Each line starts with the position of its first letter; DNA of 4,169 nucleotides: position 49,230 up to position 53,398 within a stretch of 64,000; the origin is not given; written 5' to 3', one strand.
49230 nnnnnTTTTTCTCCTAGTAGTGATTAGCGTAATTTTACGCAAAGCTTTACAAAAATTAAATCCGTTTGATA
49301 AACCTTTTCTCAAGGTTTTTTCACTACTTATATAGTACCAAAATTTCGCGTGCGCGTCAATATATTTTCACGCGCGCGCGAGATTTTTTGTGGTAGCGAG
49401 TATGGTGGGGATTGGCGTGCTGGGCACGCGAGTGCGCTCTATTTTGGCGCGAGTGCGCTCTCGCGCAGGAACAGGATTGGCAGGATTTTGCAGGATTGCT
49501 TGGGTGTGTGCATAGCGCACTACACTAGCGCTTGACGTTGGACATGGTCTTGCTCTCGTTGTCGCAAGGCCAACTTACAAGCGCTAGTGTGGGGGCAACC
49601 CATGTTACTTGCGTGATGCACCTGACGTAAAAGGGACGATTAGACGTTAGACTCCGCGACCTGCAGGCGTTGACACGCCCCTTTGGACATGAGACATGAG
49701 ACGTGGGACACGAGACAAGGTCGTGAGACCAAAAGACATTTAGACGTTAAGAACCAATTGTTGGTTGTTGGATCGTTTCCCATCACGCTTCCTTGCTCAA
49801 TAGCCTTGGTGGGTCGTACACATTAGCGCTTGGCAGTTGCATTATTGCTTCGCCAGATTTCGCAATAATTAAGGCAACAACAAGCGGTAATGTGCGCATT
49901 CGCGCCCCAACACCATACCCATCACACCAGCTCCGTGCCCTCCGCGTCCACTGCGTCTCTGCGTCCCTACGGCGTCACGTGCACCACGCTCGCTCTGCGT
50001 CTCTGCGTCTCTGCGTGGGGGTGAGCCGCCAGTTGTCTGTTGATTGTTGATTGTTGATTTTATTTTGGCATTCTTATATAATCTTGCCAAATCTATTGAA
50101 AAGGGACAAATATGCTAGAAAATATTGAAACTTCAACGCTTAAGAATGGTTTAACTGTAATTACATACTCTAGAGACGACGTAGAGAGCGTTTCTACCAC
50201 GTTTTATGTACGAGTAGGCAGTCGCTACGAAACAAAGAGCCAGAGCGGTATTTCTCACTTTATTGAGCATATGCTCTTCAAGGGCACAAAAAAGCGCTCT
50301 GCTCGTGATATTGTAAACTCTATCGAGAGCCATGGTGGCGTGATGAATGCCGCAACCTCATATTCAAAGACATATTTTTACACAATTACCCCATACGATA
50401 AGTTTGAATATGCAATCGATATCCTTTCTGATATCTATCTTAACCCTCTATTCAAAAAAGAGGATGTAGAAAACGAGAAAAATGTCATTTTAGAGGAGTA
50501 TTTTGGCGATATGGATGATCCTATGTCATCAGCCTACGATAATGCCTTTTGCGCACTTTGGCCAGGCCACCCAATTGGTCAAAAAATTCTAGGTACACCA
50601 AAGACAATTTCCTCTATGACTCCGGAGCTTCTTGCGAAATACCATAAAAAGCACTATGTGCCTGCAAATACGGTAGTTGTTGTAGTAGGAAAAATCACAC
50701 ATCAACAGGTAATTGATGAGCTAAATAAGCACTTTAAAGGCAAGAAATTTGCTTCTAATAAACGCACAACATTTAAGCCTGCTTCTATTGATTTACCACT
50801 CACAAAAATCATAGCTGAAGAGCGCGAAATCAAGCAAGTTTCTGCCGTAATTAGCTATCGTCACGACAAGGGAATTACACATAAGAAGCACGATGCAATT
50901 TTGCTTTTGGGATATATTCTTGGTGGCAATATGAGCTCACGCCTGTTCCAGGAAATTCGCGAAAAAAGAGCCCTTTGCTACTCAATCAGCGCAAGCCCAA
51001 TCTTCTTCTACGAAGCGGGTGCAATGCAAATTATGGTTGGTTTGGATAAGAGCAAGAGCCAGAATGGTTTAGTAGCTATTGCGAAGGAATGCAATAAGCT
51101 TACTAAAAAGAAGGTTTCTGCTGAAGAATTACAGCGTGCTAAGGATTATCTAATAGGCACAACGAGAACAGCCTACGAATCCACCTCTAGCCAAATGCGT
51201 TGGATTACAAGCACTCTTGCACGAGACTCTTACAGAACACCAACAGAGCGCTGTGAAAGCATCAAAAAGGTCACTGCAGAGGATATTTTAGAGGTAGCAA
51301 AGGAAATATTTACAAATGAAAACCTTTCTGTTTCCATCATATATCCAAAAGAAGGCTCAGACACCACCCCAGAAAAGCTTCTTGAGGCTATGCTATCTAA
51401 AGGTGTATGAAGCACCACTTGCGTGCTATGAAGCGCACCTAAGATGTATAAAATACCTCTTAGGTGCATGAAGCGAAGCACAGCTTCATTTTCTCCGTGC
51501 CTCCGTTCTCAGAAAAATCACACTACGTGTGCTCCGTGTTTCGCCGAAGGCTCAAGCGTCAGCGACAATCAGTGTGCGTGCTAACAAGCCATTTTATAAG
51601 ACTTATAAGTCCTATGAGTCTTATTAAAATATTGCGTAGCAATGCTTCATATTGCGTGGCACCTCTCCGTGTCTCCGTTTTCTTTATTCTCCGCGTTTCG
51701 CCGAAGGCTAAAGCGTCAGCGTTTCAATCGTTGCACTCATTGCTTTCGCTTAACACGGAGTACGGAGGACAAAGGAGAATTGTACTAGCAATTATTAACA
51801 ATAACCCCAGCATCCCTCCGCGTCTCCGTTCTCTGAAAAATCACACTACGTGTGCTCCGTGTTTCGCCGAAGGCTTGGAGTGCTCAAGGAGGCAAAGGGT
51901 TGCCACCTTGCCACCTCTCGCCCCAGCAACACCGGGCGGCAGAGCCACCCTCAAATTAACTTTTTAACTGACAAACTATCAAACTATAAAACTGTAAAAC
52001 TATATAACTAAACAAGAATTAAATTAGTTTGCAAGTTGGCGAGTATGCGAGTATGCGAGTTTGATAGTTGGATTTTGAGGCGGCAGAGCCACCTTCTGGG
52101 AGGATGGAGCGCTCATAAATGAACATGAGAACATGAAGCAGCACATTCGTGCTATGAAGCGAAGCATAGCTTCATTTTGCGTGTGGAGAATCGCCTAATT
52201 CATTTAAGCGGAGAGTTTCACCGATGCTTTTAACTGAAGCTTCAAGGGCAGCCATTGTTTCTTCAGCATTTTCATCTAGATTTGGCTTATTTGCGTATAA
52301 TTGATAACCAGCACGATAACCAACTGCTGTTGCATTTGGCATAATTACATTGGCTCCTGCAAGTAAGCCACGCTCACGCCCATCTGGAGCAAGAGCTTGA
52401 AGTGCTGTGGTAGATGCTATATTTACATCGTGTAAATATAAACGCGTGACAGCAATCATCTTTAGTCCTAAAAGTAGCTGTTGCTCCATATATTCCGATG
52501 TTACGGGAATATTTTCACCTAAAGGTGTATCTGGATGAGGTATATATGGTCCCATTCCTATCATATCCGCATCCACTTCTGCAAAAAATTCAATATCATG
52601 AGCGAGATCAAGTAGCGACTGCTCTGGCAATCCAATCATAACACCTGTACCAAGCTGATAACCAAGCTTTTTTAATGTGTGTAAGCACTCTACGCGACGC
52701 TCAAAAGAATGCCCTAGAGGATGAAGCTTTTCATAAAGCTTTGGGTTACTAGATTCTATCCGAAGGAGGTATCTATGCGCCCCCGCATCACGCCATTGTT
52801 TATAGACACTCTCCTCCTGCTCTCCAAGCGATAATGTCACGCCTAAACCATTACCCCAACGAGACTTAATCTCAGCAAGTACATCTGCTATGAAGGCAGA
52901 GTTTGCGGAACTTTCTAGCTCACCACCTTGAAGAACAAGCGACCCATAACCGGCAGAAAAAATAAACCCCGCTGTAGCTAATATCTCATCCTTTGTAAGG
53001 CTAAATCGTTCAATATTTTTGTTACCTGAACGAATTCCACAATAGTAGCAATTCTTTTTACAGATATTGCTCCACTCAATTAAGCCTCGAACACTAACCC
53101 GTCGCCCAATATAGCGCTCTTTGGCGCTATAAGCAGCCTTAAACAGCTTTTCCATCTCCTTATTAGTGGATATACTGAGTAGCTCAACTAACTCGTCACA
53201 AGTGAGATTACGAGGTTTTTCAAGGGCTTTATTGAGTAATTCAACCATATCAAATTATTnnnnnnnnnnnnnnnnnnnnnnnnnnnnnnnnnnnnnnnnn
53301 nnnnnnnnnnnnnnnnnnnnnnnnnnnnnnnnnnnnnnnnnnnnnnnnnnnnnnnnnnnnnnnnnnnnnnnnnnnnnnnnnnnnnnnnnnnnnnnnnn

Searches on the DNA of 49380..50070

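Call 61: search_rna_families(source=window, start=49380, end=50070, threshold=evalue, max_evalue=10)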
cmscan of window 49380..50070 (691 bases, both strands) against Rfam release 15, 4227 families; matches with E-value up to 10: 1.
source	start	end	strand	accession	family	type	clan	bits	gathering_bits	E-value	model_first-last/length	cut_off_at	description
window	49822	49891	+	RF03487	mir-4423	Gene; miRNA;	-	20.7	78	0.19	1-80/80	no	mir-4423 microRNA precursor family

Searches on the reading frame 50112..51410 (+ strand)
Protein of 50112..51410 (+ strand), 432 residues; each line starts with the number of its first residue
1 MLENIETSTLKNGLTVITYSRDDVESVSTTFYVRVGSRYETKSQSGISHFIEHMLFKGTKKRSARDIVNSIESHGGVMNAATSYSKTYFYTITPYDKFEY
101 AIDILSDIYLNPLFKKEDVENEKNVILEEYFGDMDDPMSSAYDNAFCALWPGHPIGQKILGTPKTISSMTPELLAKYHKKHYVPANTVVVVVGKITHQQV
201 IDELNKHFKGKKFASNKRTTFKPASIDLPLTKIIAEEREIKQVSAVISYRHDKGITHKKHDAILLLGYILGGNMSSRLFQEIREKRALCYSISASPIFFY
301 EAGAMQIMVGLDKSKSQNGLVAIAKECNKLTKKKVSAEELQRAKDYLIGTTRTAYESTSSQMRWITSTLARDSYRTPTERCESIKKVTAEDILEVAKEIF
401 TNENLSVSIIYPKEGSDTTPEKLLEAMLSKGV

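Call 10: find_encoding_contigs(protein=window:50112-51410:+, flank=3000, max_places=6)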
Protein window:50112-51410:+ (432 aa): no gene with exactly this product is on record in the collection.

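Call 11: search_protein_families(library=pfam, proteins=[window:50112-51410:+])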
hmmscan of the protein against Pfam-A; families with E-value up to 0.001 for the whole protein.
window:50112-51410:+ (432 aa): 2 families
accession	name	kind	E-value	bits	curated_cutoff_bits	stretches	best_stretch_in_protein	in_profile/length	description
PF05193.26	Peptidase_M16_C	-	5.5e-36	124.6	23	1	168-346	1-180/181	Peptidase M16 inactive domain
PF00675.25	Peptidase_M16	-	4.9e-33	114.6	22.3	1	18-161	4-147/149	Insulinase (Peptidase family M16)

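Call 41: find_homologous_proteins(query=window:50112-51410:+, max_evalue=1e-60)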
Query window:50112-51410:+ (432 aa): 2353 proteins with E <= 1e-60 among 8000 candidates; the best 120 are listed.
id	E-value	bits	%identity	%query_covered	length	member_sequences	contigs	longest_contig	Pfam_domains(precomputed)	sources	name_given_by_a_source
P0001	1.1e-278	942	99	99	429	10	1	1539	PF00675.26,PF05193.27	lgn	-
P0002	5.0e-261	883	92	99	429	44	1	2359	PF00675.26,PF05193.27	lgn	-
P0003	3.4e-229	779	81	99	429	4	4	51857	PF00675.26,PF05193.27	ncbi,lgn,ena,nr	ncbi:MAG: insulinase family protein [Kiritimatiellae bacterium]|nr:insulinase family protein [Kiriti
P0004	4.0e-170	584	89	69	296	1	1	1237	PF05193.27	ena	-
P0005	1.3e-95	339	41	99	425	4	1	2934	PF00675.26,PF05193.27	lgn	-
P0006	3.8e-92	327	40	99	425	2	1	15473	PF00675.26,PF05193.27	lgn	-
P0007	7.7e-86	307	37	95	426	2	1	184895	PF00675.26,PF05193.27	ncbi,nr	ncbi:MAG: insulinase family protein [Lentisphaerae bacterium]|nr:insulinase family protein [Lentisph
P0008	6.2e-85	304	39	96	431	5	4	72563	PF00675.26,PF05193.27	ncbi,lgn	-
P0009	1.4e-82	296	38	96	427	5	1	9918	PF00675.26,PF05193.27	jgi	jgi:predicted Zn-dependent peptidase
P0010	1.4e-81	293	37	98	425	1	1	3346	PF00675.26,PF05193.27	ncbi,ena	-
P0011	3.3e-80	288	38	96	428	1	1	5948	PF00675.26,PF05193.27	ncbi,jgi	jgi:predicted Zn-dependent peptidase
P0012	7.1e-80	287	40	94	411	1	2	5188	PF00675.26,PF05193.27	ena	-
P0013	1.2e-79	286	36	95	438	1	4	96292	PF00675.26,PF05193.27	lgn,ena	-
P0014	1.7e-79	286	40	96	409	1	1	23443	PF00675.26,PF05193.27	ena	-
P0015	4.7e-79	284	37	97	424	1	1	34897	PF00675.26,PF05193.27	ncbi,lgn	ncbi:MAG: pitrilysin family protein [Chthoniobacterales bacterium]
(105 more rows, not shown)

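Call 42: find_encoding_contigs(protein=P0003, flank=4000, max_places=4)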
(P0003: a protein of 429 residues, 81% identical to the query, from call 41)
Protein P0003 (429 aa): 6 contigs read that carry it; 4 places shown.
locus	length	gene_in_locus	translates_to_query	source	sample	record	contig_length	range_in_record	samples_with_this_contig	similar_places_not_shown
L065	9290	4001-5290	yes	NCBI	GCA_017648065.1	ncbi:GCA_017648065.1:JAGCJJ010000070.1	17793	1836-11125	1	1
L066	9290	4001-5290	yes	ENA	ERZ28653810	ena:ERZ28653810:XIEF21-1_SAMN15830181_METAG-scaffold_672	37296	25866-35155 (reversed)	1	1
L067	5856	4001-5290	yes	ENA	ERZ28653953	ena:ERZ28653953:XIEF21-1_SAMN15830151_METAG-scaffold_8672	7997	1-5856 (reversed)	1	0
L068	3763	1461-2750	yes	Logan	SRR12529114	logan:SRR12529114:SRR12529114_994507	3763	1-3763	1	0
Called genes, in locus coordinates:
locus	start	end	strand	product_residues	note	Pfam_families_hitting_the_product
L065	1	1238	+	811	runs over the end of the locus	-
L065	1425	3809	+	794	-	PF13306:LRR_5, PF13855:LRR_8 (faint), PF13306:LRR_5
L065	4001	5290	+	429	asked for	PF00675:Peptidase_M16, PF05193:Peptidase_M16_C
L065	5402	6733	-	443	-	PF01120:Alpha_L_fucos, PF14871:GHL6 (weak)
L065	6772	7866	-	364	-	PF14607:GxDLY, PF14606:Lipase_GDSL_3, PF13472:Lipase_GDSL_2 (weak)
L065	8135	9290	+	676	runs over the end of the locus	PF00133:tRNA-synt_1, PF01406:tRNA-synt_1e (faint), PF01921:tRNA-synt_1f (faint), PF09334:tRNA-synt_1g, PF19303:Anticodon_3, PF01588:tRNA_bind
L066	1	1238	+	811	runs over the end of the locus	-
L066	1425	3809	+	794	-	PF13306:LRR_5, PF13855:LRR_8 (faint), PF13306:LRR_5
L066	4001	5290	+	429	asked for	PF00675:Peptidase_M16, PF05193:Peptidase_M16_C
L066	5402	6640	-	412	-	PF01120:Alpha_L_fucos, PF14871:GHL6 (weak)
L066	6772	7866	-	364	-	PF14607:GxDLY, PF14606:Lipase_GDSL_3, PF13472:Lipase_GDSL_2 (weak)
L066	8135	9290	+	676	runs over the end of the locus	PF00133:tRNA-synt_1, PF01406:tRNA-synt_1e (faint), PF01921:tRNA-synt_1f (faint), PF09334:tRNA-synt_1g, PF08264:Anticodon_1 (weak), PF19303:Anticodon_3, PF01588:tRNA_bind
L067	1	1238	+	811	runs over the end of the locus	-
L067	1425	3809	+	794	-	PF13306:LRR_5, PF13855:LRR_8 (faint), PF13306:LRR_5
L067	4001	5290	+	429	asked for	PF00675:Peptidase_M16, PF05193:Peptidase_M16_C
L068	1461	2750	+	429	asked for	PF00675:Peptidase_M16, PF05193:Peptidase_M16_C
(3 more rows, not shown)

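Call 43: find_encoding_contigs(protein=P0002, flank=4000, max_places=3)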
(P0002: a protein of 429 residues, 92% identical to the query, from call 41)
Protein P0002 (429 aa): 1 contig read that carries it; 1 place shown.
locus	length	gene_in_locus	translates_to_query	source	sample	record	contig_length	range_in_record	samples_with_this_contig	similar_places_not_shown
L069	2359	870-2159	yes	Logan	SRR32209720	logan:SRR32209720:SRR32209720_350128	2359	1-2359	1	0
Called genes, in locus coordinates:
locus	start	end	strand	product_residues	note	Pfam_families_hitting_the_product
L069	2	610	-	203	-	?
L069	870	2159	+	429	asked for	PF00675:Peptidase_M16, PF05193:Peptidase_M16_C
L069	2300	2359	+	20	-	?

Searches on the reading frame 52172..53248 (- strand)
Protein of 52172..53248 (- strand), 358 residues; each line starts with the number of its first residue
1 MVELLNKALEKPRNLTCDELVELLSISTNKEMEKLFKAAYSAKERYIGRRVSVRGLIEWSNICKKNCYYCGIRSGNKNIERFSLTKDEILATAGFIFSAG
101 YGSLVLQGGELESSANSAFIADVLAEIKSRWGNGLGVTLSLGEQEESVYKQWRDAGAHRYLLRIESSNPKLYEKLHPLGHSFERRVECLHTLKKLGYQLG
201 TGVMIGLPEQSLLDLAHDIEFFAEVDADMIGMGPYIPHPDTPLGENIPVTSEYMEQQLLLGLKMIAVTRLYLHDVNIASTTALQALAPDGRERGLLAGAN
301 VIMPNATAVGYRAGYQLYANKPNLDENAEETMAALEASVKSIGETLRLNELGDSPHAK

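Call 62: search_protein_families(library=pfam, proteins=[window:52172-53248:-], max_evalue=0.00001)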
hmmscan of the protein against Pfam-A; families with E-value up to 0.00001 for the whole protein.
window:52172-53248:- (358 aa): 1 family
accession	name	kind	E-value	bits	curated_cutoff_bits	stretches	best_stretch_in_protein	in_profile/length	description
PF04055.27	Radical_SAM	-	3.1e-18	67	29.5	1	58-221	2-165/166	Radical SAM superfamily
